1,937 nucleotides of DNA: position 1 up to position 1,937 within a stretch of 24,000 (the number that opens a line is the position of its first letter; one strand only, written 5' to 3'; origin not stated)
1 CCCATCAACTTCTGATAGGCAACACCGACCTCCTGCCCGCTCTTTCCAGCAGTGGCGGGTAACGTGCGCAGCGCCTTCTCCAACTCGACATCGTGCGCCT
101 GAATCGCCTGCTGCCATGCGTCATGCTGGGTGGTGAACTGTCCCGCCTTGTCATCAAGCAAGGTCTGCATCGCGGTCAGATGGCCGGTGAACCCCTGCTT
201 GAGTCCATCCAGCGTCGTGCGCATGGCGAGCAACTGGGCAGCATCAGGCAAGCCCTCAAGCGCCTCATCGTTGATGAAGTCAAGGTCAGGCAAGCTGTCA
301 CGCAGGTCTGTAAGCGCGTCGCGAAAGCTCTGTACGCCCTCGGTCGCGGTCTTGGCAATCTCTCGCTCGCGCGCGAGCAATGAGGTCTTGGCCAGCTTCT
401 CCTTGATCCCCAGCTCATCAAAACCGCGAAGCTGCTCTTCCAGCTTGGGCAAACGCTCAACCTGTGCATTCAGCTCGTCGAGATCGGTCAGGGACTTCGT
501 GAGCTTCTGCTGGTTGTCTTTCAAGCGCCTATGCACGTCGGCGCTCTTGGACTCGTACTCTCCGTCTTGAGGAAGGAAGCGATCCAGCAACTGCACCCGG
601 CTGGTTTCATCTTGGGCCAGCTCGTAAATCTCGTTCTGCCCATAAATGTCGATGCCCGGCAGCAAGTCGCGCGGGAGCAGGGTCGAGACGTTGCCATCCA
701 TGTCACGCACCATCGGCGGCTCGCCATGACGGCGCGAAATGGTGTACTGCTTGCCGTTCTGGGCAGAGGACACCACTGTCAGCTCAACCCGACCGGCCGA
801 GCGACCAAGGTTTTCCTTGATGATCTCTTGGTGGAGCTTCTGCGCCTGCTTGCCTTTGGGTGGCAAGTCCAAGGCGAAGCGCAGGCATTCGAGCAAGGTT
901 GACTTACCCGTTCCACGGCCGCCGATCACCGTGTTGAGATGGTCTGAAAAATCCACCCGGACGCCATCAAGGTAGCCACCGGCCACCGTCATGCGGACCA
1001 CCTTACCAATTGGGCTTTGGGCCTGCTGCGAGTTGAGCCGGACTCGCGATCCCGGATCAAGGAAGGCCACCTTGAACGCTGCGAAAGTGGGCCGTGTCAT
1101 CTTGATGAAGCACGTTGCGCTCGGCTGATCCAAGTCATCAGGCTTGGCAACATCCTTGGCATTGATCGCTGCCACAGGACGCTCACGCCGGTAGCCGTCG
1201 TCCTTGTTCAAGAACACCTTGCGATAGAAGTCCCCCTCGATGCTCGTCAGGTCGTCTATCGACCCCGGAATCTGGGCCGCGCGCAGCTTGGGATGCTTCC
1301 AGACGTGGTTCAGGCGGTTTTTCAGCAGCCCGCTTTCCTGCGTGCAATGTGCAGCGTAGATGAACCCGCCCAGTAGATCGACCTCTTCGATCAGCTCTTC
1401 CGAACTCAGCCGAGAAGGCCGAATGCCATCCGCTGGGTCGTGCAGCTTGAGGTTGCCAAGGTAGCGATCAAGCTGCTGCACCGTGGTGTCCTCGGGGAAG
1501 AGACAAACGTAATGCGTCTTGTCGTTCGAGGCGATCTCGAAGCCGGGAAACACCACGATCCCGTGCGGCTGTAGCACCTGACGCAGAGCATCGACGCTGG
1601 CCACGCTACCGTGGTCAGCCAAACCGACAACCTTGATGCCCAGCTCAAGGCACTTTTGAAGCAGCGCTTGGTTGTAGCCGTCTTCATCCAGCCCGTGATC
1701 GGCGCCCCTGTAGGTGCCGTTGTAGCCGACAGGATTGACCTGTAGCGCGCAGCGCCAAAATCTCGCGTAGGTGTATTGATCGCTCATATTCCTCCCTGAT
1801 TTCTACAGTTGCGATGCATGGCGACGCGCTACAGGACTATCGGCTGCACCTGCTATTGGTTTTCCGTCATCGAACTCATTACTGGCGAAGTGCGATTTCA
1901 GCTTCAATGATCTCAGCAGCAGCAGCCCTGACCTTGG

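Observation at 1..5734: Resolvase-linked pair: a 1084-aa MmeI/PglX-like methyltransferase followed by a PHP-SMC ATPase, a candidate two-component defence module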

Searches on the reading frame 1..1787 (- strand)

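Call 7: search_protein_families(library=pfam, proteins=[window:1-1787:-], max_evalue=0.01)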
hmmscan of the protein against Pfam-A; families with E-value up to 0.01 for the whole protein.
window:1-1787:- (595 aa): 5 families
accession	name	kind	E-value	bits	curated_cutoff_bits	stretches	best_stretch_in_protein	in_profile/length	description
PF13476.12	AAA_23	-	6.7e-11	43.6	27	1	274-474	11-176/201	AAA domain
PF02463.25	SMC_N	-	0.00013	22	40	1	276-353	18-102/220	RecF/RecN/SMC N terminal domain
PF13175.12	AAA_15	-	0.00026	21.2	32.1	1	273-340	15-83/374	AAA ATPase domain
PF13555.12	AAA_29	-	0.0032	17.6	27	0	271-304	10-44/61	P-loop containing region of AAA domain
PF13304.12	AAA_21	-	0.0045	17.5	27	0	284-346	1-52/304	AAA domain, putative AbiEii toxin, Type IV TA system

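Call 8: search_protein_families(library=padloc, proteins=[window:1-1787:-], max_evalue=0.01)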
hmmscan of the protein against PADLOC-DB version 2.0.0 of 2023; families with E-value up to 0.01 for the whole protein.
window:1-1787:- (595 aa): 27 families (the best 25 are shown)
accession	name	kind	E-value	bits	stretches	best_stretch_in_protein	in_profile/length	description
PDLC02208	Ppl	-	2e-17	60.6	1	223-552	220-547/894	-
PDLC04135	mad3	-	8.9e-09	33.3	1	273-498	13-225/374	mads_3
PDLC03863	LmuB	-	9.7e-08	29.1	1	275-353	17-83/610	-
PDLC03859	LmuB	-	9.7e-07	26.3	1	277-354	18-83/611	-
PDLC03862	LmuB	-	4.8e-06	23.2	1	277-354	22-86/643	-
PDLC03860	LmuB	-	2.7e-05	20.9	1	277-321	21-64/565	-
PDLC03867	LmuB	-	5.8e-05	19.8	1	265-336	8-81/605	-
PDLC00102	GajA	-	9.9e-05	19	1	276-325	17-67/532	AAA ATPase domain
PDLC04678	PDC-M49A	-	0.00012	18.5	0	279-302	234-257/681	-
PDLC00271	PtuA1|PtuA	-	0.00028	18.6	1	275-351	16-95/421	AAA ATPase domain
PDLC02979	AriA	-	0.00057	17.8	1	276-340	17-86/373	-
PDLC00305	PtuA1|PtuA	-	0.00074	17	1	273-350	14-83/392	AAA ATPase domain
PDLC00072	GajA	-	0.00083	15.9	1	277-332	18-72/709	AAA ATPase domain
PDLC00069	GajA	-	0.00084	15.8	1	276-344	17-86/687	AAA ATPase domain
PDLC02980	AriA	-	0.0011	17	1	284-350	1-56/304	-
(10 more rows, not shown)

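Call 9: search_protein_families(library=ncbifam, proteins=[window:1-1787:-], max_evalue=0.001)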
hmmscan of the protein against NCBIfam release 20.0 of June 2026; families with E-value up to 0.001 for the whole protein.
window:1-1787:- (595 aa): 7 families
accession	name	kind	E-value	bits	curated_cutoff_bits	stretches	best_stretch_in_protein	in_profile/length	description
NF045780.1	TrlF_fam_ATP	equivalog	8.3e-93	312.7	350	1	7-583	2-633/944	TrlF family AAA-like ATPase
NF045781.1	Spaf1101_AAA_ATP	equivalog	5.6e-25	87.9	475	1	42-308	97-369/836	Spaf_1101 family AAA-like ATPase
NF042955.1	Ppl_antiphage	equivalog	8.4e-24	83.6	1000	1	76-576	76-568/882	anti-phage protein Ppl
NF003034.1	PRK03918.1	equivalog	3.7e-09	35.1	700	1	277-357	18-94/878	DNA double-strand break repair ATPase Rad50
TIGR02169.1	SMC_prok_A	equivalog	1.6e-07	29.5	729.4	0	276-353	17-99/1165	chromosome segregation protein SMC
NF041034.1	Rad50_Sulf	equivalog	4.6e-06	24.8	1000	0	277-353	18-85/872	DNA double-strand break repair ATPase Rad50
TIGR00634.1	recN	equivalog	0.00033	19.7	407.85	0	379-557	129-295/563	DNA repair protein RecN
